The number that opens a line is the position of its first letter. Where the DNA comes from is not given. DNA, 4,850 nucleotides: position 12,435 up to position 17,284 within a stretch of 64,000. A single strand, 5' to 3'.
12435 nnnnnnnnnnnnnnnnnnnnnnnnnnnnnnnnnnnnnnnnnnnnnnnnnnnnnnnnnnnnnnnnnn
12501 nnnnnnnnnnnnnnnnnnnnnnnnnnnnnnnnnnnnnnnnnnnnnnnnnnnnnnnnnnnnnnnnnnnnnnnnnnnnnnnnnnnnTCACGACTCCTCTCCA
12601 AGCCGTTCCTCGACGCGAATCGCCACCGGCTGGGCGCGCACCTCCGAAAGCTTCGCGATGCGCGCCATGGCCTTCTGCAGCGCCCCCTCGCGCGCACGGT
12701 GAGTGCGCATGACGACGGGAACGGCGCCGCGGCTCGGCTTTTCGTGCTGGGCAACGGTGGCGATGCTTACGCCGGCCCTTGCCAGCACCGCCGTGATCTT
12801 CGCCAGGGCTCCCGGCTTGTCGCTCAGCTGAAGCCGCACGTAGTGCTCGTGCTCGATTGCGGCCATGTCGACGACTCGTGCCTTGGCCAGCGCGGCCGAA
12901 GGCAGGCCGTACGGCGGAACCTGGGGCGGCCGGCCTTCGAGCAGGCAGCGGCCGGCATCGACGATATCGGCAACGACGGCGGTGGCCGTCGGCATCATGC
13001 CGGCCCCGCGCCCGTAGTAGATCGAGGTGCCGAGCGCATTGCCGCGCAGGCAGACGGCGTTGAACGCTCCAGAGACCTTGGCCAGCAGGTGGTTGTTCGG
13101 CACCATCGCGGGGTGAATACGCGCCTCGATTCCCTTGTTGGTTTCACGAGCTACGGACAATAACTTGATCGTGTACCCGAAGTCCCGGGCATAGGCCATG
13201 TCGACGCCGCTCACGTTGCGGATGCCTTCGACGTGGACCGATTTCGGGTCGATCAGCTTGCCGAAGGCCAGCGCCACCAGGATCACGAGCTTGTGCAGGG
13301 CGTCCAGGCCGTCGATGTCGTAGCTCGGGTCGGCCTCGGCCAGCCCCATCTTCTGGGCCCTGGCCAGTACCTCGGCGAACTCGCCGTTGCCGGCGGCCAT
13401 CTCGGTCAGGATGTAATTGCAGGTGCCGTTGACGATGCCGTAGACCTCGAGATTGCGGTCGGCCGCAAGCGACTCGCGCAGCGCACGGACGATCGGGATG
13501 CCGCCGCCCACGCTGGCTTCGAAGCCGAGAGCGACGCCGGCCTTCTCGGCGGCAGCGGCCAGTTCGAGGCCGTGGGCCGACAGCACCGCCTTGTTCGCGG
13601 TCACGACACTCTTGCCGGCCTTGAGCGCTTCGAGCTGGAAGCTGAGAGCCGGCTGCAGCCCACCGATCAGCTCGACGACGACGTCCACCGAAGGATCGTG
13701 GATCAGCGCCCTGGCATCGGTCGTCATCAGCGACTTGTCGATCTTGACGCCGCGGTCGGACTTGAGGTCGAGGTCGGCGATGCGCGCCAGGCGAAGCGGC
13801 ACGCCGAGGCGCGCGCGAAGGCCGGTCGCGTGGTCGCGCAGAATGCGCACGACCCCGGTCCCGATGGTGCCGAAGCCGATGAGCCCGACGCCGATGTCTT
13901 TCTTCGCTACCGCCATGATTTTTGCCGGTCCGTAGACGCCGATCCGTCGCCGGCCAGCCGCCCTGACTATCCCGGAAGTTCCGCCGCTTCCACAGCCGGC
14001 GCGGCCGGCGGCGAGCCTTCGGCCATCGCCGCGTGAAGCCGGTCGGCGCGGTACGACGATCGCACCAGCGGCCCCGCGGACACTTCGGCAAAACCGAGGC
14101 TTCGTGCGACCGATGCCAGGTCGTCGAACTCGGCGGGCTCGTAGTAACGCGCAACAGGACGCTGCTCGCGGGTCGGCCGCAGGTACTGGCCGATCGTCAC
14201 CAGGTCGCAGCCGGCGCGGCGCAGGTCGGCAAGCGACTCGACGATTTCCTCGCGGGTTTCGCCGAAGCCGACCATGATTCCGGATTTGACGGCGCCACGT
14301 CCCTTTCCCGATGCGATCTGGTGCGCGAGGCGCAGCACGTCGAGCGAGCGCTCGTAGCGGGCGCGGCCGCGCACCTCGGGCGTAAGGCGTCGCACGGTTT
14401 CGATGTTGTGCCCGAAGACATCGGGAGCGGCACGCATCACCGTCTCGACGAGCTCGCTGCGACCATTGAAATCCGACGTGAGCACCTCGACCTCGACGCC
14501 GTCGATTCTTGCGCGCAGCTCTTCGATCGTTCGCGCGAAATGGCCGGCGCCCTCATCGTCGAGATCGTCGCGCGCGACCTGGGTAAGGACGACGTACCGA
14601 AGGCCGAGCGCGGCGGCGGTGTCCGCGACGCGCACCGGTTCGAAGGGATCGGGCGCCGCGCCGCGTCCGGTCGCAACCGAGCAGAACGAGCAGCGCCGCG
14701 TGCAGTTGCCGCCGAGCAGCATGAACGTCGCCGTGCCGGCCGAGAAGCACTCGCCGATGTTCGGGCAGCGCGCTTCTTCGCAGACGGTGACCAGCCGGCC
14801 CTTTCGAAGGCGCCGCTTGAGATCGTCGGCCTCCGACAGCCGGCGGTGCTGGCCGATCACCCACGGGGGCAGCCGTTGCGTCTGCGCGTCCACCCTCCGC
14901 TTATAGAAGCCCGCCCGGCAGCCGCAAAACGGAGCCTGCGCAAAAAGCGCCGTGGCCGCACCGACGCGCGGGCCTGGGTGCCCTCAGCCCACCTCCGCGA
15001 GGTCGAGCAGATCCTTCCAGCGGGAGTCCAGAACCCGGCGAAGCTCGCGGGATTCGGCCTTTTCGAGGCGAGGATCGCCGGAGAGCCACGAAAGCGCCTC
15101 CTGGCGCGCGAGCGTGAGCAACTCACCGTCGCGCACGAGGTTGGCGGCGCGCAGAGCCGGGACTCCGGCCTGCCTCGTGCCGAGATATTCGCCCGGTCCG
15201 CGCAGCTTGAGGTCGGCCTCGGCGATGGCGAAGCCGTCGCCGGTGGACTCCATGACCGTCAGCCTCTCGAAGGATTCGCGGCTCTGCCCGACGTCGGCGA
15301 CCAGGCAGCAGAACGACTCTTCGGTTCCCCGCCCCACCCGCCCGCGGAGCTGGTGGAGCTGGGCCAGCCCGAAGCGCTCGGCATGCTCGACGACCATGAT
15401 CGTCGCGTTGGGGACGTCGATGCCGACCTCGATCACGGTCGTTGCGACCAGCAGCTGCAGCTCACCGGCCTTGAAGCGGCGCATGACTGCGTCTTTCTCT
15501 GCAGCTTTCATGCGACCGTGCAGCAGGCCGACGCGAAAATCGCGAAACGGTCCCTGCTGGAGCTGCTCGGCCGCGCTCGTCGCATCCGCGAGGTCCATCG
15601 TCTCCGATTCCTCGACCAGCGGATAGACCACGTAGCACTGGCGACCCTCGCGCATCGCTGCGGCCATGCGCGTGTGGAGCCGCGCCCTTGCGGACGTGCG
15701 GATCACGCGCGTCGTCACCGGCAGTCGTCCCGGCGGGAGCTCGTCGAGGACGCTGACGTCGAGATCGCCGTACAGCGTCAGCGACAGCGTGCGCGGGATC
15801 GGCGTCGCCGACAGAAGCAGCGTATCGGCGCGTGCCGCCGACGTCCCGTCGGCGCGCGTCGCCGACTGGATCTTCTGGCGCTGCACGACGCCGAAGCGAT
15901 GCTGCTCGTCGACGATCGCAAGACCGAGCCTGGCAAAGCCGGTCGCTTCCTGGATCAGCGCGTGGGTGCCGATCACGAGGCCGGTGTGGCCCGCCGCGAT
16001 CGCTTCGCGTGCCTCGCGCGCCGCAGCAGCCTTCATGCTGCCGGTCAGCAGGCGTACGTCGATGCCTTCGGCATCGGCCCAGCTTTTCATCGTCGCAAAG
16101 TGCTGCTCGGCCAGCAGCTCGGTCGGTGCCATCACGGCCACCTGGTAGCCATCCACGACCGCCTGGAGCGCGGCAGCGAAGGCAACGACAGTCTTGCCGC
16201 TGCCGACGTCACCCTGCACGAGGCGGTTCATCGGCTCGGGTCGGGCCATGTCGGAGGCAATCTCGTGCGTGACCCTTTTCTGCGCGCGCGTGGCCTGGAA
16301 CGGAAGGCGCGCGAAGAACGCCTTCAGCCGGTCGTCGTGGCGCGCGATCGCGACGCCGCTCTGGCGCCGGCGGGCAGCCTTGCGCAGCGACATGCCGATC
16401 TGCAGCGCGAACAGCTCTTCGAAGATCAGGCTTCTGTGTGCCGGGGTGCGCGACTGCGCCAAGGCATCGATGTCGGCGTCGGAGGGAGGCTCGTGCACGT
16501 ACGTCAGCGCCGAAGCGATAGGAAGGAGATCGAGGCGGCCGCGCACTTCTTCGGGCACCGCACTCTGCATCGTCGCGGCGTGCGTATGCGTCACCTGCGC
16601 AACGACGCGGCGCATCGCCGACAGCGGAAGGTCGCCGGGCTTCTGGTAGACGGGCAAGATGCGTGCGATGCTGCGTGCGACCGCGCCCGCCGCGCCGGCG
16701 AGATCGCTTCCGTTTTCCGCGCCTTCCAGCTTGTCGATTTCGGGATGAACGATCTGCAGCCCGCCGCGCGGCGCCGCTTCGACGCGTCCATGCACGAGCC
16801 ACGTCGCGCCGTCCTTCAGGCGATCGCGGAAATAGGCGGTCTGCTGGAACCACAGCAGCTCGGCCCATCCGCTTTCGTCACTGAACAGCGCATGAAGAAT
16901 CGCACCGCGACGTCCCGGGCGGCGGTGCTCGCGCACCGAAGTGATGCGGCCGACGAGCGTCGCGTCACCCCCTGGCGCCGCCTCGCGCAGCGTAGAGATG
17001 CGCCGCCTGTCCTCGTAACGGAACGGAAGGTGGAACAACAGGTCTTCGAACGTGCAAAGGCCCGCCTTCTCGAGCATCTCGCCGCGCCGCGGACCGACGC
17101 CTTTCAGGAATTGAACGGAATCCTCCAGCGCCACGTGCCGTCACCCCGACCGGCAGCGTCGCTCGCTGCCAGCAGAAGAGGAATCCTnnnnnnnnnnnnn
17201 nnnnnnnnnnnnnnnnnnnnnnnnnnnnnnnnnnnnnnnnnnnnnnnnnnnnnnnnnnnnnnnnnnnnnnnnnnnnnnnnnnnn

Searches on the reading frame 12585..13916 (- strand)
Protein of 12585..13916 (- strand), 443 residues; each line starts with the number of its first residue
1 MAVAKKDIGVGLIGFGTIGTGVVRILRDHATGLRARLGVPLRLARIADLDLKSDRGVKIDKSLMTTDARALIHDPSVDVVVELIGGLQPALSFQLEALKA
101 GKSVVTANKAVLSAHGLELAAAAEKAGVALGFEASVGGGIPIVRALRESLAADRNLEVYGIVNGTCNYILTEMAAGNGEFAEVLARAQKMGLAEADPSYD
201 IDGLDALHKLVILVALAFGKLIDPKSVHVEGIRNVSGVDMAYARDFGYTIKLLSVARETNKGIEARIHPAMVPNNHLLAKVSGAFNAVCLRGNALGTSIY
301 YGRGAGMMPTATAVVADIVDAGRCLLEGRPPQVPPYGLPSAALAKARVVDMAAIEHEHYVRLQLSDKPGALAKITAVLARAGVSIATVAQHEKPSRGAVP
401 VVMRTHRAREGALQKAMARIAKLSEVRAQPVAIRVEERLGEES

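Call 37: search_protein_families(library=pfam, proteins=[window:12585-13916:-], max_evalue=0.00001)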
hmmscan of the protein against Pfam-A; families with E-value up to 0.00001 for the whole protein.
window:12585-13916:- (443 aa): 3 families
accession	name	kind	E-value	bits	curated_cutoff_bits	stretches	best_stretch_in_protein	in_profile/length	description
PF00742.24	Homoserine_dh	-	1.3e-60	204.6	22.9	1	141-319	1-173/173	Homoserine dehydrogenase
PF03447.22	NAD_binding_3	-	6.3e-21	75.7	24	1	14-132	1-115/116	Homoserine dehydrogenase, NAD binding domain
PF01842.31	ACT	-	2.4e-10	40.4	27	1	358-423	1-64/66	ACT domain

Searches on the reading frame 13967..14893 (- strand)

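Call 37: search_protein_families(library=pfam, proteins=[window:13967-14893:-], max_evalue=0.00001)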
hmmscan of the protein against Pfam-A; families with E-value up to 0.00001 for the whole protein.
window:13967-14893:- (308 aa): 1 family
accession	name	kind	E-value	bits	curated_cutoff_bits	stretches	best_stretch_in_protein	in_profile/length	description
PF04055.27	Radical_SAM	-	1.8e-20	74.2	29.5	1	60-223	3-165/166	Radical SAM superfamily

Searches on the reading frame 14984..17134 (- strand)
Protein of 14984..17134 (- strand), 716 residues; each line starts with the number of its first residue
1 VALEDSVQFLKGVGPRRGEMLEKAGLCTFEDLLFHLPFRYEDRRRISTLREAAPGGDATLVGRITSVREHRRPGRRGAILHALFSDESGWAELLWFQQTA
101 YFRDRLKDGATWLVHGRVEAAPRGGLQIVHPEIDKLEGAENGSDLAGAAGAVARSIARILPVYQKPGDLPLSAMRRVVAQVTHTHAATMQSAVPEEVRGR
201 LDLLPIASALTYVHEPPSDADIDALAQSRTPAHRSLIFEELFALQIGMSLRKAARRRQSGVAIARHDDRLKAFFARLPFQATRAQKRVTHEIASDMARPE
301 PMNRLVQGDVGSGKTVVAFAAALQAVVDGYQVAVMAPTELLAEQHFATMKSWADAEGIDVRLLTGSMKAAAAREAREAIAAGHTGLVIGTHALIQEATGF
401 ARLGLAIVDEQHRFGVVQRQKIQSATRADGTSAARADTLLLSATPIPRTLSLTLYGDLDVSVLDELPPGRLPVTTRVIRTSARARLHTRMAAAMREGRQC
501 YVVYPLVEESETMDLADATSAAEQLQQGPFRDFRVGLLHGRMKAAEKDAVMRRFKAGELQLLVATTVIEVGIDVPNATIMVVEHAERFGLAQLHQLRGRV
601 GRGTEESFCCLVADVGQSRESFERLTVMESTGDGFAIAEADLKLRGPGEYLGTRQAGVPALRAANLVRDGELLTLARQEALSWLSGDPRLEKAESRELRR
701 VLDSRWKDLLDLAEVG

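Call 37: search_protein_families(library=pfam, proteins=[window:14984-17134:-], max_evalue=0.00001)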
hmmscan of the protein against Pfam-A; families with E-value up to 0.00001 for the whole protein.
window:14984-17134:- (716 aa): 6 families
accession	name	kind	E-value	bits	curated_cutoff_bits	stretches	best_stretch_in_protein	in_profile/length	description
PF00270.35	DEAD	-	2e-23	83.4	26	1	283-450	2-164/167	DEAD/DEAH box helicase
PF17191.10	RecG_wedge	-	2.8e-21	76.2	23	1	7-179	2-156/162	RecG wedge domain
PF00271.37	Helicase_C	-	2e-20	73.6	23.5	1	495-602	13-108/110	Helicase conserved C-terminal domain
PF19833.4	RecG_dom3_C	-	9.1e-18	64.5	26.8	1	631-707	1-78/87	ATP-dependent DNA helicase RecG, domain 3, C-terminal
PF01336.31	tRNA_anti-codon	-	9.7e-09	35.5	27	1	59-135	2-74/75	OB-fold nucleic acid binding domain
PF04851.21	ResIII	-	3.8e-07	30.6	22.5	1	283-445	6-162/164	Type III restriction enzyme, res subunit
